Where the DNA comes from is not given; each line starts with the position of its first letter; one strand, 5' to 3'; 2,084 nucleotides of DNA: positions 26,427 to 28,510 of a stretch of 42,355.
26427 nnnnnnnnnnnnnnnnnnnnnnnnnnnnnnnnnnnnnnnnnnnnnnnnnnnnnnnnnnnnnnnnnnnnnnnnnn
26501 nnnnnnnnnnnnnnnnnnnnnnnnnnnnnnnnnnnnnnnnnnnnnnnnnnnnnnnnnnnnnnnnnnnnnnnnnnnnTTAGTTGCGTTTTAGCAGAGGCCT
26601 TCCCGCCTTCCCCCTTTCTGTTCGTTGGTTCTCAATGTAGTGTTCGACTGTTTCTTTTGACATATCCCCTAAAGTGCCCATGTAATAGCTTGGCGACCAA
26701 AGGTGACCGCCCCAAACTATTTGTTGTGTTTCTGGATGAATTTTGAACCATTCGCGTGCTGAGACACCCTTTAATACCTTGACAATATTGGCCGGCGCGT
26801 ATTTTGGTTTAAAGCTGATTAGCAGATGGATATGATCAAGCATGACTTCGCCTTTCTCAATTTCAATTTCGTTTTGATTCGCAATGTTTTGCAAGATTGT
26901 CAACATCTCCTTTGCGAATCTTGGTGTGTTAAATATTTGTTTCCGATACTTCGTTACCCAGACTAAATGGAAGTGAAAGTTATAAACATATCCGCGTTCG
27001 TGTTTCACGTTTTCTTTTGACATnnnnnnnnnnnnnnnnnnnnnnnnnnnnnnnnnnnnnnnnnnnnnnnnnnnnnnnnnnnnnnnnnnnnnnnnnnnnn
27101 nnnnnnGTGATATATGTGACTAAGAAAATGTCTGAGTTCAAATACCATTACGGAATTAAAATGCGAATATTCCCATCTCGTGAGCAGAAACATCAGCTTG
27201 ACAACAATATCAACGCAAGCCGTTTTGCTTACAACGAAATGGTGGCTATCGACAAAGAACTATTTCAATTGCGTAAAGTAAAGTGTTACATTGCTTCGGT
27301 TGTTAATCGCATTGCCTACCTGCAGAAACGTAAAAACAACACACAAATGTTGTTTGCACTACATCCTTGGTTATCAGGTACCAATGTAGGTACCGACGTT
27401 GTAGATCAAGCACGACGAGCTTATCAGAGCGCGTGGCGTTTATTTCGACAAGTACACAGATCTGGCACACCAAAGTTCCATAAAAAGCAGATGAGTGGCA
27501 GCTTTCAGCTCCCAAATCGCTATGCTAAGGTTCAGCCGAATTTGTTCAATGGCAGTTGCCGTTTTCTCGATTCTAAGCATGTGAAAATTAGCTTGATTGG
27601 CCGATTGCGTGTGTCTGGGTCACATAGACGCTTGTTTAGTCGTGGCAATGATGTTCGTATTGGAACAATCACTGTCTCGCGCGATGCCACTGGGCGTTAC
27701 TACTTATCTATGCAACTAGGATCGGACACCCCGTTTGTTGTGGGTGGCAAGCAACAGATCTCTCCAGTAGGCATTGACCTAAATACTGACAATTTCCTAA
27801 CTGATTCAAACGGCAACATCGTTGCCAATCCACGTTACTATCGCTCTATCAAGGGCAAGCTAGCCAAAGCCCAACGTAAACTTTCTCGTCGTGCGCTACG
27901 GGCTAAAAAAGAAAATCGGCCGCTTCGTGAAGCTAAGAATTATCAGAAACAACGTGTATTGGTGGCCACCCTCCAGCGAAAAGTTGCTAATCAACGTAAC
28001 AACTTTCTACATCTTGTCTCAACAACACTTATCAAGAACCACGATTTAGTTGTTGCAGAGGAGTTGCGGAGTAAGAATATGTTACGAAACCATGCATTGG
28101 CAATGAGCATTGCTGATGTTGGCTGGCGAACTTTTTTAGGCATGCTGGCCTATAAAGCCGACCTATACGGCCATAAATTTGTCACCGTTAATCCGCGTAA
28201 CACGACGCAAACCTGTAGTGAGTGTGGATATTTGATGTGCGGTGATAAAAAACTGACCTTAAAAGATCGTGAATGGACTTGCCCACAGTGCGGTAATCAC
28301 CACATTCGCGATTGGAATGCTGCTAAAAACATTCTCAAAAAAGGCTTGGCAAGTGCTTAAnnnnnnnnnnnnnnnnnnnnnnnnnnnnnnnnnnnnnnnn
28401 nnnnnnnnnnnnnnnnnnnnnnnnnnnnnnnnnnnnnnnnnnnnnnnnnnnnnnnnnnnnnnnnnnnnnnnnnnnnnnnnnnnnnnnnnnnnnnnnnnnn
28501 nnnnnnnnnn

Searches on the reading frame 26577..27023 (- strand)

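Call 66: search_protein_families(library=pfam, proteins=[window:26577-27023:-], max_evalue=0.001)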
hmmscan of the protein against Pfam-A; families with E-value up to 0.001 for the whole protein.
window:26577-27023:- (148 aa): 1 family
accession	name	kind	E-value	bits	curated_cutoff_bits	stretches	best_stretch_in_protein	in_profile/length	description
PF01797.21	Y1_Tnp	-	6.4e-40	136.5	23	1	13-133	2-121/121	Transposase IS200 like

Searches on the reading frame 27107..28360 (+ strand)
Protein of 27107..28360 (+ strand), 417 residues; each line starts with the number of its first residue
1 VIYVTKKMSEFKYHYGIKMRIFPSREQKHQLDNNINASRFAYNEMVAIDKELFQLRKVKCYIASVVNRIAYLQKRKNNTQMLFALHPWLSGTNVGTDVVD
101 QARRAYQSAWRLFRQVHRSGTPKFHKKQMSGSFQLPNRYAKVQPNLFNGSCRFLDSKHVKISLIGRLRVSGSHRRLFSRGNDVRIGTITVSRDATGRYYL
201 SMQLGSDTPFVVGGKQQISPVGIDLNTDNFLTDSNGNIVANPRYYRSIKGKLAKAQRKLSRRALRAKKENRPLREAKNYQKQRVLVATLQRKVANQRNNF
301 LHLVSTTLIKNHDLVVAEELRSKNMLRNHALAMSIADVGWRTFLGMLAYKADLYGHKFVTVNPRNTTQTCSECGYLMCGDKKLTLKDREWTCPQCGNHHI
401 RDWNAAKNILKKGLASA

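Call 21: search_protein_families(library=pfam, proteins=[window:27107-28360:+], max_evalue=0.001)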
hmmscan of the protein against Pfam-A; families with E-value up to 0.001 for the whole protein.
window:27107-28360:+ (417 aa): 3 families
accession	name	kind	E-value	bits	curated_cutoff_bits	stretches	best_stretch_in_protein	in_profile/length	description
PF07282.18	Cas12f1-like_TNB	-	3.3e-25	88.4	26.3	1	340-409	1-60/60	Cas12f1-like, TNB domain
PF01385.25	OrfB_IS605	-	1.2e-17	64.7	30.5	1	219-328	17-119/120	Probable transposase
PF12323.14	HTH_OrfB_IS605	-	8.8e-07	28.8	21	1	16-54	5-43/47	Helix-turn-helix domain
